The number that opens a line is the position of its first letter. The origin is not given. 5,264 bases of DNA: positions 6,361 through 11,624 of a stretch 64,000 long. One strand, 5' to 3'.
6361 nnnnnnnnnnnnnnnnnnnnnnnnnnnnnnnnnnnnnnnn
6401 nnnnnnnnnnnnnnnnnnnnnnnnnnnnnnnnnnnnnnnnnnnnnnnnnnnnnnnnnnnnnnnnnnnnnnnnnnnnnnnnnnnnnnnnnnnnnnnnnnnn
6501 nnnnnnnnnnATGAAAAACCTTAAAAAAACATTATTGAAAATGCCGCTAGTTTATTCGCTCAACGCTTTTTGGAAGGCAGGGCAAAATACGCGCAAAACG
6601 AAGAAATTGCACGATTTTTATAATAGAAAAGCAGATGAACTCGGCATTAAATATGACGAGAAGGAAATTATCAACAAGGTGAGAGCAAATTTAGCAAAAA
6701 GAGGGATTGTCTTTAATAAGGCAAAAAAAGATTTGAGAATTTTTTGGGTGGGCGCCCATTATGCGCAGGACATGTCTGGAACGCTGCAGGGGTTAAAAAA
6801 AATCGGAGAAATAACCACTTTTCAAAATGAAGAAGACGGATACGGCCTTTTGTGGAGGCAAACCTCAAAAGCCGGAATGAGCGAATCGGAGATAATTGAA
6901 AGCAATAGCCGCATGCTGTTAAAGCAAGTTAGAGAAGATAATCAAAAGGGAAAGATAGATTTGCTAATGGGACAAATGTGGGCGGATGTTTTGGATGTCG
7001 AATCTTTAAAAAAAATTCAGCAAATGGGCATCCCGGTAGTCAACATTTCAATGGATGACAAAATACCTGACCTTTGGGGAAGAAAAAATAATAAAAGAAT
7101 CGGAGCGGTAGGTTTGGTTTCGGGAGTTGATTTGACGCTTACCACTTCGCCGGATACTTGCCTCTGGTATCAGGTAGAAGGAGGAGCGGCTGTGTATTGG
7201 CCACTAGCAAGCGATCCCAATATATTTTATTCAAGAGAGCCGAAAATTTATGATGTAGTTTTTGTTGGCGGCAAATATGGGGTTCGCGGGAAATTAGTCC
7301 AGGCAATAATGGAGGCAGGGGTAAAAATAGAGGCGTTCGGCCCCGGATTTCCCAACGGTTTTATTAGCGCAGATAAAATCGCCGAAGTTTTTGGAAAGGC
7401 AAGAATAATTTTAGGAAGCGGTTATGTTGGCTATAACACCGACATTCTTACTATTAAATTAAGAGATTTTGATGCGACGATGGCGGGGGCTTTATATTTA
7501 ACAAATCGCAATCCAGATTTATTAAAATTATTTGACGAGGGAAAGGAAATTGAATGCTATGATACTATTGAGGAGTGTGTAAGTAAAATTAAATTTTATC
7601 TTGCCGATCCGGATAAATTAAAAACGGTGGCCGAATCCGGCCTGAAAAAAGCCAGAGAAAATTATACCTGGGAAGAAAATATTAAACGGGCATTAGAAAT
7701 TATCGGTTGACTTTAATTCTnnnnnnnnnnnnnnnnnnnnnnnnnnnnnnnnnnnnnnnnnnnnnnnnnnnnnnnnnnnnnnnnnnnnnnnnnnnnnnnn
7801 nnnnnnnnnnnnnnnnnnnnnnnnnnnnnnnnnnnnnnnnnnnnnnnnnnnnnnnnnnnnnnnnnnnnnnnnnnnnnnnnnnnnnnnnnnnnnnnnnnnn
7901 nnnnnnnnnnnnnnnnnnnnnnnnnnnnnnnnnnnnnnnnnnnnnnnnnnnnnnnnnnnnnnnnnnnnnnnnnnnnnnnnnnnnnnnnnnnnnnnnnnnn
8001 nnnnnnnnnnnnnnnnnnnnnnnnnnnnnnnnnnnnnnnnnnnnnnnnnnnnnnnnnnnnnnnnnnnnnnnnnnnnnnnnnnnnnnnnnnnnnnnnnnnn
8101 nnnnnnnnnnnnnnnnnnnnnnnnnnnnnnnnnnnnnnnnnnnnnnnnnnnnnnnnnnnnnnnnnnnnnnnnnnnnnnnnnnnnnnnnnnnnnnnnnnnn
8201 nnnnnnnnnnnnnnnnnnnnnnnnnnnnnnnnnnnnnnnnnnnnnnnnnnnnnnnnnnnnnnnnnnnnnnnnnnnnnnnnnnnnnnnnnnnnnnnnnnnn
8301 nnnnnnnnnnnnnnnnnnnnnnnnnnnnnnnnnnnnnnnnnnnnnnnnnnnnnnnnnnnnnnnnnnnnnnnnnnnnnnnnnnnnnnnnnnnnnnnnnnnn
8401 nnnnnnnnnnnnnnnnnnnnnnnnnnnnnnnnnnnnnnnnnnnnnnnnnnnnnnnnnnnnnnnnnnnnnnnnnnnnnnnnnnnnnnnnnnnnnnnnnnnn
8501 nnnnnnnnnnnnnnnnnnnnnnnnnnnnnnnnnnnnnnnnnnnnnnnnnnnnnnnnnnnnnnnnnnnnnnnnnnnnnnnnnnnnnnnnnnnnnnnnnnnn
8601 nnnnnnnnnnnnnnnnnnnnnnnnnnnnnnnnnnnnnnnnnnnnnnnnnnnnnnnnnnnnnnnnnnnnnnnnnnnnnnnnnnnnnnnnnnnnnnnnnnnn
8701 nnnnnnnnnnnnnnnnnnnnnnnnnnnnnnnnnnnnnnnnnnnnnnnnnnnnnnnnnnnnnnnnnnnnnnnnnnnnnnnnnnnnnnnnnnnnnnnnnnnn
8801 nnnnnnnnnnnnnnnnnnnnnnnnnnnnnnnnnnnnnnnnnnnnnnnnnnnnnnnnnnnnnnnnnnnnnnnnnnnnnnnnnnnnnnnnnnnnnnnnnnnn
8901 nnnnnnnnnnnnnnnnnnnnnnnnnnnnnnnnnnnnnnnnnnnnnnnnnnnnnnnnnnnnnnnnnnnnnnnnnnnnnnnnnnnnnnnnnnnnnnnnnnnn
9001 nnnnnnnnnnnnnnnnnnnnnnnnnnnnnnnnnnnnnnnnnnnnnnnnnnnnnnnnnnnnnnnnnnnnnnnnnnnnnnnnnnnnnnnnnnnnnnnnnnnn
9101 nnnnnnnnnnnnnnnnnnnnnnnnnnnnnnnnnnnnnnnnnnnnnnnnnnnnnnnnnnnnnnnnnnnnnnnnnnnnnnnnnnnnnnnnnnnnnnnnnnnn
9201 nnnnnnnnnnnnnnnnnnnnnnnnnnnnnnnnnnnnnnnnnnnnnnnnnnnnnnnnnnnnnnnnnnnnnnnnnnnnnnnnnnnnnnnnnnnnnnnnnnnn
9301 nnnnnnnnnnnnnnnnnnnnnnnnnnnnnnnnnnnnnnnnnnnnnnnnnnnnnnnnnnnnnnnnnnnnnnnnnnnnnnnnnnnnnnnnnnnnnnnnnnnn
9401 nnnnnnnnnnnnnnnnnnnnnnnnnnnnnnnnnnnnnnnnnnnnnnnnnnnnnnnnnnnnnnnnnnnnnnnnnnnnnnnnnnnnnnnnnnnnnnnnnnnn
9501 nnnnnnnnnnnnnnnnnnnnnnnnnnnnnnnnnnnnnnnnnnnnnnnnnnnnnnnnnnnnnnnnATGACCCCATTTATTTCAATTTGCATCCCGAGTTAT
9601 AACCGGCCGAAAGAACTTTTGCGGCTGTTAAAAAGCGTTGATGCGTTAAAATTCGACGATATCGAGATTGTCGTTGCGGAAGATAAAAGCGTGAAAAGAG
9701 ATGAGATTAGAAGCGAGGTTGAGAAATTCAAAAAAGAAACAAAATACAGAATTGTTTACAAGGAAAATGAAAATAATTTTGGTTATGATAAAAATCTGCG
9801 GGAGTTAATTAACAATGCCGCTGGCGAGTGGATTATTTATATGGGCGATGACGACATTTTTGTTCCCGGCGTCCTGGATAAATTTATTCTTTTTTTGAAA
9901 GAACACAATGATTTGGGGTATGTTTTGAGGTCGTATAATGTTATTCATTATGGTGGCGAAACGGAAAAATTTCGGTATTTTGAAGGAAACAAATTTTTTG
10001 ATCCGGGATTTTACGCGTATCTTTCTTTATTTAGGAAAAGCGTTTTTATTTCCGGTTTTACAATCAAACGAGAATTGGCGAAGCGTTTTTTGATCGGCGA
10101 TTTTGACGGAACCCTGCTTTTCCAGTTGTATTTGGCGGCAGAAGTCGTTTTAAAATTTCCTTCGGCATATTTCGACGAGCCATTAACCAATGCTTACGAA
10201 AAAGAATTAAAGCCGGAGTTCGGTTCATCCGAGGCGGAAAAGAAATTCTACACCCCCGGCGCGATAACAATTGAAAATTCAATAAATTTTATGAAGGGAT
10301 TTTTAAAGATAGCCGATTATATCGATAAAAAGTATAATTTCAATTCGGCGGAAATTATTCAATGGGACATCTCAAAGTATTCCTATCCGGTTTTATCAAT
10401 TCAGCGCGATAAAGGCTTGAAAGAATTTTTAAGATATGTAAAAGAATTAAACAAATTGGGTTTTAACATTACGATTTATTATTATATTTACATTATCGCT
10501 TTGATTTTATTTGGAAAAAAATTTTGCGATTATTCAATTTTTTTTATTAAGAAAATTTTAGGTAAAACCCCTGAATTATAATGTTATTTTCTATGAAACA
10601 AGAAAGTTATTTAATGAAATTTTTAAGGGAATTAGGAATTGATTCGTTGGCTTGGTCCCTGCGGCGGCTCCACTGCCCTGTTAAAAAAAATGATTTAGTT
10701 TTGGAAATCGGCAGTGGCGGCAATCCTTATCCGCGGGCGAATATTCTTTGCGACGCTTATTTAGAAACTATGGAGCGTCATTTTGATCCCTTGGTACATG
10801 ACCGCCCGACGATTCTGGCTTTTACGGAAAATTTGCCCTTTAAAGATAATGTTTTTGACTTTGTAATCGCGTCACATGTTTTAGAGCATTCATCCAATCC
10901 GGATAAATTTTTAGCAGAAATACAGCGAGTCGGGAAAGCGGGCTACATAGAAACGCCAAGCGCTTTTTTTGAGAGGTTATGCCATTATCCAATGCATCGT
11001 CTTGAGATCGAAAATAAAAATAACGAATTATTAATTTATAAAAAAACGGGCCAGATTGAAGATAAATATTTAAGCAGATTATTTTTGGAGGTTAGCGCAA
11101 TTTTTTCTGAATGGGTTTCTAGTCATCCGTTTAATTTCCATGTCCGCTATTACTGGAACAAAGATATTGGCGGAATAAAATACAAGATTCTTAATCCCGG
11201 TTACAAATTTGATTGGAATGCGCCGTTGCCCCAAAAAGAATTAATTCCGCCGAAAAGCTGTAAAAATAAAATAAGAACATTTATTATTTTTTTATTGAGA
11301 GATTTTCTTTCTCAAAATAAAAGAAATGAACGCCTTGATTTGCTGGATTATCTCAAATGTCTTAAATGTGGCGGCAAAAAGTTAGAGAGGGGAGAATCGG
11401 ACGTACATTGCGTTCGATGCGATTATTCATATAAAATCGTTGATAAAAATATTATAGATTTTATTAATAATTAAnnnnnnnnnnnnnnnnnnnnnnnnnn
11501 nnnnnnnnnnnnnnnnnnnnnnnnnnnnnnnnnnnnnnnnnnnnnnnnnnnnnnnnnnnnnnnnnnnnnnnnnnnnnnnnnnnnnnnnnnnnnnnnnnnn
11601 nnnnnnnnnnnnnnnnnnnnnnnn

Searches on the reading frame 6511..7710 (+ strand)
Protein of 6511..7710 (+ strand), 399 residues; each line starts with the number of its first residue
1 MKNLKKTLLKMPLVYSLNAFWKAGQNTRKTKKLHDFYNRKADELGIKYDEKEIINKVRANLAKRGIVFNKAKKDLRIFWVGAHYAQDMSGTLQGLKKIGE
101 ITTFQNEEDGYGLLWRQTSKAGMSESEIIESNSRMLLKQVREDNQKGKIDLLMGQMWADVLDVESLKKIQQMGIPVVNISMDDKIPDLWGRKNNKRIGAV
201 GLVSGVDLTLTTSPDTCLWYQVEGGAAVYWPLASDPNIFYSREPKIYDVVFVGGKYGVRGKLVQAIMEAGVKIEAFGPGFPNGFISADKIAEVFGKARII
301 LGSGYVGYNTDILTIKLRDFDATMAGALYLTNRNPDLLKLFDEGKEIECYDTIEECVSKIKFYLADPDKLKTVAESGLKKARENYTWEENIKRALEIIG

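Call 22: search_protein_families(library=pfam, proteins=[window:6511-7710:+], max_evalue=0.00001)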
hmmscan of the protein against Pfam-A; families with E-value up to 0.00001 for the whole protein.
window:6511-7710:+ (399 aa): 1 family
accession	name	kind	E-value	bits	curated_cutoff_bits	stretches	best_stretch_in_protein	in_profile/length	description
PF13524.12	Glyco_trans_1_2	-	1.6e-20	73.9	25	1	261-395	4-143/144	Glycosyl transferase-like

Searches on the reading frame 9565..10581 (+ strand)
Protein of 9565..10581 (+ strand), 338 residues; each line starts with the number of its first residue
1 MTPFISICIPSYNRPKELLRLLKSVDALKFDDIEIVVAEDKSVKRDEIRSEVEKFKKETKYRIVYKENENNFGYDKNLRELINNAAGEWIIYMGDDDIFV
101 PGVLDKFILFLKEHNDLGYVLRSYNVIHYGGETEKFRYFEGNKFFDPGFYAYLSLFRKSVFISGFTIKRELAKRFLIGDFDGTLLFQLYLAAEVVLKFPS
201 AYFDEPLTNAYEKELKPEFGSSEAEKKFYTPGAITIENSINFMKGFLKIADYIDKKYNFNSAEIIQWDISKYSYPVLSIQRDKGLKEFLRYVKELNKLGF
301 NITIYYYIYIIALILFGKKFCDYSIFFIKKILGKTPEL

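Call 22: search_protein_families(library=pfam, proteins=[window:9565-10581:+], max_evalue=0.00001)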
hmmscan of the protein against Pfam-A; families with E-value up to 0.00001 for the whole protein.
window:9565-10581:+ (338 aa): 1 family
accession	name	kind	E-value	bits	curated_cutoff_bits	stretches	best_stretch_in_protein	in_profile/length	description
PF00535.33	Glycos_transf_2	-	3.8e-23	82.7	23.3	1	6-136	1-128/168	Glycosyl transferase family 2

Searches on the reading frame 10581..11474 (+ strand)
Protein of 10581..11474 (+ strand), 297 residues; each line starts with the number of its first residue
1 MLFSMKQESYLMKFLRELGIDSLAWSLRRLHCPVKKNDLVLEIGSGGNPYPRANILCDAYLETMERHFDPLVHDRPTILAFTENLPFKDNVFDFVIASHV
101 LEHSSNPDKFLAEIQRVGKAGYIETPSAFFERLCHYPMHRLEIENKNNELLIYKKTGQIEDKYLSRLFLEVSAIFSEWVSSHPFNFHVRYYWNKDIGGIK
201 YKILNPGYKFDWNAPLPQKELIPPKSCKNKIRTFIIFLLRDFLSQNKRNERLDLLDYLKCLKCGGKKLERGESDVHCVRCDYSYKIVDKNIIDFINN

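Call 22: search_protein_families(library=pfam, proteins=[window:10581-11474:+], max_evalue=0.00001)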
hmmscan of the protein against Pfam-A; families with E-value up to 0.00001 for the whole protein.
window:10581-11474:+ (297 aa): 1 family
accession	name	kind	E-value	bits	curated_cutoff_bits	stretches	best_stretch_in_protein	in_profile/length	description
PF08241.18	Methyltransf_11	-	2e-10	41.6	21.2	1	78-121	47-90/95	Methyltransferase domain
